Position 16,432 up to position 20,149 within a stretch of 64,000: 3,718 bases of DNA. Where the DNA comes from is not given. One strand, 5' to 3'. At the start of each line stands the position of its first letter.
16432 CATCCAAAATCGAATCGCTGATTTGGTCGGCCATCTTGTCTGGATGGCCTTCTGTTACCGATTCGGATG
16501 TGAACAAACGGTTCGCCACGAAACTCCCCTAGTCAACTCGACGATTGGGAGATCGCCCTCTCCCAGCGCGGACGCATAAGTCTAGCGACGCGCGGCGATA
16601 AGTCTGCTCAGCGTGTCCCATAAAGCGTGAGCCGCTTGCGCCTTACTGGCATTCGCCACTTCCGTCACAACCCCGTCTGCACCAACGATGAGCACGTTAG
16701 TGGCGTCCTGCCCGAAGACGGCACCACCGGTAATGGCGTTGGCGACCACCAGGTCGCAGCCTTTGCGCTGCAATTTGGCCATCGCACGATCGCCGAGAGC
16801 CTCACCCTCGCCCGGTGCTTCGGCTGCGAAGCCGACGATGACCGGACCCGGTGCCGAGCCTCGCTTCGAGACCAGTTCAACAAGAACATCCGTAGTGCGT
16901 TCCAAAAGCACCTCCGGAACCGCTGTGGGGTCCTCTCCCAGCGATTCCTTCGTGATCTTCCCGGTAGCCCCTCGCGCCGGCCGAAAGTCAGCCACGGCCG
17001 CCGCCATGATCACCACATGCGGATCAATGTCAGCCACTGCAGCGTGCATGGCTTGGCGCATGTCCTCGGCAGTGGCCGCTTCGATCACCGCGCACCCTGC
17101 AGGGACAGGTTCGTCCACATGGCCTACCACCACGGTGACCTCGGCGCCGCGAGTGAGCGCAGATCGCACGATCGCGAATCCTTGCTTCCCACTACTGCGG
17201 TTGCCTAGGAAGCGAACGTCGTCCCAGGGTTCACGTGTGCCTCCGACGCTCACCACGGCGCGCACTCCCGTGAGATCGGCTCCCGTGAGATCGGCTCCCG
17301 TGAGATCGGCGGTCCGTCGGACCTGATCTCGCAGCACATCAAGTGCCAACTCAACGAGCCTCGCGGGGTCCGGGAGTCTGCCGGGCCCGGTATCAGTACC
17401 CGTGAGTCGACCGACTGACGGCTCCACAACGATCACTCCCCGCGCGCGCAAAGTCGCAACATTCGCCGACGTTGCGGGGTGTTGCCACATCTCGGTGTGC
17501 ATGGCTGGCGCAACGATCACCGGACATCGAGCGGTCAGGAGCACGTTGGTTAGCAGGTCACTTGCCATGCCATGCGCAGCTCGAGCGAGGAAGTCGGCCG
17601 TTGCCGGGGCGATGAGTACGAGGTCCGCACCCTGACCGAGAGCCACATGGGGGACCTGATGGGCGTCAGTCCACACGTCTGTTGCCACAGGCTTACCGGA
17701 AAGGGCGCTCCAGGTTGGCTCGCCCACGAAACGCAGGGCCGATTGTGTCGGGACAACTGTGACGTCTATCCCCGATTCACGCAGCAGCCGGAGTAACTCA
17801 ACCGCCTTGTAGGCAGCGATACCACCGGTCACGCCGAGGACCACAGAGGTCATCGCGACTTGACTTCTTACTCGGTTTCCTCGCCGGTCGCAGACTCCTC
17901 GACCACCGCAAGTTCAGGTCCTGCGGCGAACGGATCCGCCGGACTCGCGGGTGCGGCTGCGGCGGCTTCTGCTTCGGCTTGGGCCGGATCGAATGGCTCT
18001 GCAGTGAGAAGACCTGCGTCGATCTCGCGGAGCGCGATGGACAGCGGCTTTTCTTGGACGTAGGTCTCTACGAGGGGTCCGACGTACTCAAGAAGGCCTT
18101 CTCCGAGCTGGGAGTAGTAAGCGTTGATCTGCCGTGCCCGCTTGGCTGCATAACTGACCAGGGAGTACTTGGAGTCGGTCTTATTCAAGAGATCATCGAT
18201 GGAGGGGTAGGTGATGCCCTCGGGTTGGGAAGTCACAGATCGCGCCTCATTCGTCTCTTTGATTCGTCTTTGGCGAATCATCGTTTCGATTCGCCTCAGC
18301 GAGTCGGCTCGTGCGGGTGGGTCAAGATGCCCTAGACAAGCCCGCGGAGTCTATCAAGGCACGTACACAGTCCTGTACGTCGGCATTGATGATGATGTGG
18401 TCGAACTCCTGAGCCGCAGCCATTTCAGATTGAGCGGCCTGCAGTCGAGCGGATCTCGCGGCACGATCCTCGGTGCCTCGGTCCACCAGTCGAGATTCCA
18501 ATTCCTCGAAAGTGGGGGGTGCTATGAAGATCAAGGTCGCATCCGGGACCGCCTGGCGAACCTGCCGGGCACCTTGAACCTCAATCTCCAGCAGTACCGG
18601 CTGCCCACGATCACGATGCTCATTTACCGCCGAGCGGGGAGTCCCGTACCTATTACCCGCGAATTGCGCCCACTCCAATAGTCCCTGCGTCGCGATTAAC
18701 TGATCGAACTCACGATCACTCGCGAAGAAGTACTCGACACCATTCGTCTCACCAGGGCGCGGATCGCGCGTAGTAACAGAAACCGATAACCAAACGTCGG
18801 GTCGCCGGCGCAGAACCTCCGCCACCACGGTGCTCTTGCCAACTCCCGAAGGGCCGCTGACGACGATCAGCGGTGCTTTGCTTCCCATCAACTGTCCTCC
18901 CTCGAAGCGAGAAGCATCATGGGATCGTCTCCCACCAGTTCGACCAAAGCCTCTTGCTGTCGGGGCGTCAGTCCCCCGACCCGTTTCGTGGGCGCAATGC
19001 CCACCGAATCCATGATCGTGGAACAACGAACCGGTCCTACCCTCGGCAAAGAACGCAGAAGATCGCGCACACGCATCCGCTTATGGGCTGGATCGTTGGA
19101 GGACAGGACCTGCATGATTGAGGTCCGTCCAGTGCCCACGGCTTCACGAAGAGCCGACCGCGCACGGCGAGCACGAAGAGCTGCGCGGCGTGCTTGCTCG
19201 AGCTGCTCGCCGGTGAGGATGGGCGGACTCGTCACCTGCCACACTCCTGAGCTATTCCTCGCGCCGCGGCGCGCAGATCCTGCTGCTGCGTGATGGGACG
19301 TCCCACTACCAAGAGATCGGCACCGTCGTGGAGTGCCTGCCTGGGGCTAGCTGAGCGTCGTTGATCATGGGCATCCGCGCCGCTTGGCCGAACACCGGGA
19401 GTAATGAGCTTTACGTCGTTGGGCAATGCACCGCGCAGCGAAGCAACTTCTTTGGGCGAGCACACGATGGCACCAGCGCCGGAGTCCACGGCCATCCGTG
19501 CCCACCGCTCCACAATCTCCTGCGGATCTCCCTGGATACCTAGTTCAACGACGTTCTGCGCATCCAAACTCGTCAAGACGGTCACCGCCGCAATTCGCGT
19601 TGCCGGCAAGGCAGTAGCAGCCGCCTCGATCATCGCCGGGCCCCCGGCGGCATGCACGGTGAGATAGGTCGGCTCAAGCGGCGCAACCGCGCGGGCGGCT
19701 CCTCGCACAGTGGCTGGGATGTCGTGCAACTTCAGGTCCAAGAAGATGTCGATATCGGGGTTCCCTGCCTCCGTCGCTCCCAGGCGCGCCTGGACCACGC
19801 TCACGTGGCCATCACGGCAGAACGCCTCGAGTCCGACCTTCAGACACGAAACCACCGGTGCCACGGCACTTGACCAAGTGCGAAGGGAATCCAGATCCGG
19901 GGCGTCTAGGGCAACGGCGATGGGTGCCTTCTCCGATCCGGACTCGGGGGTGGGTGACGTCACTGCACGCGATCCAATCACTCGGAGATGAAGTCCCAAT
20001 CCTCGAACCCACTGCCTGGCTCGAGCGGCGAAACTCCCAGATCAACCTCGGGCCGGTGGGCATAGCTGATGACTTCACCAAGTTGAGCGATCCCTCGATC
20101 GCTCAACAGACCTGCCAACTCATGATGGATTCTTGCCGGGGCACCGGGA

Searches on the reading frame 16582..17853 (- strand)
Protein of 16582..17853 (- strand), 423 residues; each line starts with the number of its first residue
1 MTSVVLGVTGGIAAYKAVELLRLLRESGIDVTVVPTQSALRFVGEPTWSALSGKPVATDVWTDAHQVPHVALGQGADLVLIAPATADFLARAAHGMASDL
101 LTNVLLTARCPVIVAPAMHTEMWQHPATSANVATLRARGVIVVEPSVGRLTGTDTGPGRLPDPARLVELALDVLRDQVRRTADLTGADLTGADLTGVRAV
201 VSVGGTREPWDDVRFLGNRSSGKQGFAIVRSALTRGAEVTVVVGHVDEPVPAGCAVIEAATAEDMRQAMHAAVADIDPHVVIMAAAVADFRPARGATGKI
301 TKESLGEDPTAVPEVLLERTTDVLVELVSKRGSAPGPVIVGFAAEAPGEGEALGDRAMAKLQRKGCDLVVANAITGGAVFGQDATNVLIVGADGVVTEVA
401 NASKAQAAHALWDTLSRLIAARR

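Call 37: search_protein_families(library=pfam, proteins=[window:16582-17853:-], max_evalue=0.001)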
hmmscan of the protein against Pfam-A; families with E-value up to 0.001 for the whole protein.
window:16582-17853:- (423 aa): 3 families
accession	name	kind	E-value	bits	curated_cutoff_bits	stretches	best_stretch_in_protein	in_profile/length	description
PF04127.22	DFP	-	4.7e-53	180.2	22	1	195-389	2-185/186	DNA/pantothenate metabolism flavoprotein C-terminal domain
PF02441.25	Flavoprotein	-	9.1e-30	103.8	22.7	1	4-173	3-161/162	Flavoprotein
PF00805.28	Pentapeptide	-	0.00093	19.2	20.2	0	182-197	21-36/40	Pentapeptide repeats (8 copies)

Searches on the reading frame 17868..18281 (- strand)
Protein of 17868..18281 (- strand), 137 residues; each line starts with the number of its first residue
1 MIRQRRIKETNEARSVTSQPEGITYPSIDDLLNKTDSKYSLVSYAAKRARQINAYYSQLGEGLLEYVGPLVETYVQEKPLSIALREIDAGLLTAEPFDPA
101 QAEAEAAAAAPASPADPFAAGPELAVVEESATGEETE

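Call 37: search_protein_families(library=pfam, proteins=[window:17868-18281:-], max_evalue=0.001)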
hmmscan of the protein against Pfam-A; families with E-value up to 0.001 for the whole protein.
window:17868-18281:- (137 aa): 1 family
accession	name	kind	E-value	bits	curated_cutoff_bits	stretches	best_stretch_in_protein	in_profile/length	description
PF01192.27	RNA_pol_Rpb6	-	2.3e-15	56.8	26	1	30-93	1-52/53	RNA polymerase Rpb6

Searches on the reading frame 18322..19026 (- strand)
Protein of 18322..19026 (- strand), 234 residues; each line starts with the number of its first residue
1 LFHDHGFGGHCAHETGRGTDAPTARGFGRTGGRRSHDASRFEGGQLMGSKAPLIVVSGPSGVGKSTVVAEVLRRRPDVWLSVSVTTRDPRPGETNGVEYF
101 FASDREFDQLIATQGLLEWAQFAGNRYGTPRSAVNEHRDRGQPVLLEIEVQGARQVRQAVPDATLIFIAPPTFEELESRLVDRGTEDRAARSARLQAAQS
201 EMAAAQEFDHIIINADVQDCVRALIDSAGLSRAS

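Call 37: search_protein_families(library=pfam, proteins=[window:18322-19026:-], max_evalue=0.001)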
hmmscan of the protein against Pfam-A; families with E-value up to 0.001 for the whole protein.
window:18322-19026:- (234 aa): 5 families
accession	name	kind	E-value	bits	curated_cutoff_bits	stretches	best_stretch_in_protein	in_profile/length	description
PF00625.27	Guanylate_kin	-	1.2e-43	149.3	25.2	1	53-224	4-175/182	Guanylate kinase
PF13671.12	AAA_33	-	4.3e-06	27.5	27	1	53-185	1-120/143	AAA domain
PF13191.12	AAA_16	-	2.6e-05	25.2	32.6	1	49-74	23-47/167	AAA ATPase domain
PF13238.12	AAA_18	-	0.00025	21.9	29.4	1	54-191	1-119/128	AAA domain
PF13401.12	AAA_22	-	0.00088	20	27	0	50-78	4-32/130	AAA domain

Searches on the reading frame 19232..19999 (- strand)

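Call 37: search_protein_families(library=pfam, proteins=[window:19232-19999:-], max_evalue=0.001)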
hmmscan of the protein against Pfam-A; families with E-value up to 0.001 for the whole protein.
window:19232-19999:- (255 aa): 1 family
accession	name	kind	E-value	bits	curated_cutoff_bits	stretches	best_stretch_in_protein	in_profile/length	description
PF00215.30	OMPdecase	-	3.2e-45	155.2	27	1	27-248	3-220/221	Orotidine 5'-phosphate decarboxylase / HUMPS family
